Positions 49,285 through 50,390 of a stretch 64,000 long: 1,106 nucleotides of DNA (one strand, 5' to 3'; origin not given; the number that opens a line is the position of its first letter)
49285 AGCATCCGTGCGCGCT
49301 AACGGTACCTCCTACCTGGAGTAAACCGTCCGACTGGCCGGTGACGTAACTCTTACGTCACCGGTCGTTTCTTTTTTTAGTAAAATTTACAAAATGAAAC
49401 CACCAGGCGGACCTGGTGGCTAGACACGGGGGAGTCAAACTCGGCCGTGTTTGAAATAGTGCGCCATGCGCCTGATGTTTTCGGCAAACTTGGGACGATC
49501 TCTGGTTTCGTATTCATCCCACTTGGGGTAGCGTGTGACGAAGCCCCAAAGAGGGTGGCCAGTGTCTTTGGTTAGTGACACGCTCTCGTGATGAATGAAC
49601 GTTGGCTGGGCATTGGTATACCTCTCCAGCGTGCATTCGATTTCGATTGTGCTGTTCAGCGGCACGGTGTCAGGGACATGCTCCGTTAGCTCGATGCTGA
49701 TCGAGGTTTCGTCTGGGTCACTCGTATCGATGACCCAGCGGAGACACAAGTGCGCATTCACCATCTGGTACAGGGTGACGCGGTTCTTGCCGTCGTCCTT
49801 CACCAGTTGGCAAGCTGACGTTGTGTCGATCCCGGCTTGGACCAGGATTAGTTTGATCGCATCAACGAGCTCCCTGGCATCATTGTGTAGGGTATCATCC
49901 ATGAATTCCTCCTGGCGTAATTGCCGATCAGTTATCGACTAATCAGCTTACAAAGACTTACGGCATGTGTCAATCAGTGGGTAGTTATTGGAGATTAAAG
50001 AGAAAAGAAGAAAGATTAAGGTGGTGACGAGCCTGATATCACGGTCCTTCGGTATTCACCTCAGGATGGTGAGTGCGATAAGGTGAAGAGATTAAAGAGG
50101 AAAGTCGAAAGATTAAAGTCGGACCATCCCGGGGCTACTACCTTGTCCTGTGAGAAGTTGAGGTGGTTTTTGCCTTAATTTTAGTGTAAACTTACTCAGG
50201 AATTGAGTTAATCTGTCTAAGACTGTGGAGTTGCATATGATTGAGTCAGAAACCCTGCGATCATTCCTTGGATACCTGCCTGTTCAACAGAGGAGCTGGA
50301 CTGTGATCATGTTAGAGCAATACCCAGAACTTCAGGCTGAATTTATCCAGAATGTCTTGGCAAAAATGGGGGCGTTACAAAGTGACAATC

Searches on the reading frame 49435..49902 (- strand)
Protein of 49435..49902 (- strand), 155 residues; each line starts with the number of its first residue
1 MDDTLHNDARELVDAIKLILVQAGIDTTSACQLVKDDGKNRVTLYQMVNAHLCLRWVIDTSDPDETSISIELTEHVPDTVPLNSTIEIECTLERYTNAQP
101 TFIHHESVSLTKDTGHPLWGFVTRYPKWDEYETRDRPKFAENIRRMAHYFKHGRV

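Call 12: search_protein_families(library=pfam, proteins=[window:49435-49902:-], max_evalue=0.01)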
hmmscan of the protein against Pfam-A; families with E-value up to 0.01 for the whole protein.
window:49435-49902:- (155 aa): 0 families

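Call 36: find_homologous_proteins(query=window:49435-49902:-, max_evalue=0.001)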
Query window:49435-49902:- (155 aa): 1 proteins with E <= 0.001 among 4 candidates.
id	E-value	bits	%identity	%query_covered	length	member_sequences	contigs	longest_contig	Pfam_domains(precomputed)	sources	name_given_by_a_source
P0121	4.5e-102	356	100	100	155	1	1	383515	-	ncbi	ncbi:MAG: hypothetical protein WAZ14_03360 [Patescibacteria group bacterium]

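Call 67: list_cluster_members(proteins=[P0121, P0001])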
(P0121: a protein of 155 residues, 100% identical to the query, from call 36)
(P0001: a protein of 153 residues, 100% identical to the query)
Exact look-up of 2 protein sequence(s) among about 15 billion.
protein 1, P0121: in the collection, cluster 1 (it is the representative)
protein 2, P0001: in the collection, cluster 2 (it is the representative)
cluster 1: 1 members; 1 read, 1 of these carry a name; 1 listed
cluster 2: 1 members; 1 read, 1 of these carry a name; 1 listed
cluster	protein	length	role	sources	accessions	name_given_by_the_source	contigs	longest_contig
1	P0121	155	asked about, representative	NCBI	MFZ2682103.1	MAG: hypothetical protein WAZ14_03360 [Patescibacteria group bacterium]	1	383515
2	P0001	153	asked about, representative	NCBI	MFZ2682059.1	MAG: DUF1801 domain-containing protein [Patescibacteria group bacterium]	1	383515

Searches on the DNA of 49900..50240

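Call 78: search_rna_families(source=window, start=49900, end=50240, threshold=evalue, max_evalue=10)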
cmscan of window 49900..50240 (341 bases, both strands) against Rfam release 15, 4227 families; matches with E-value up to 10: 1.
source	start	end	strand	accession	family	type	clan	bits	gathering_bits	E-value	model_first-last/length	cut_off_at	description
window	50200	50240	+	RF01411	BsrF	Gene; sRNA;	-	13.2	50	7.2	1-41/113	3'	BsrF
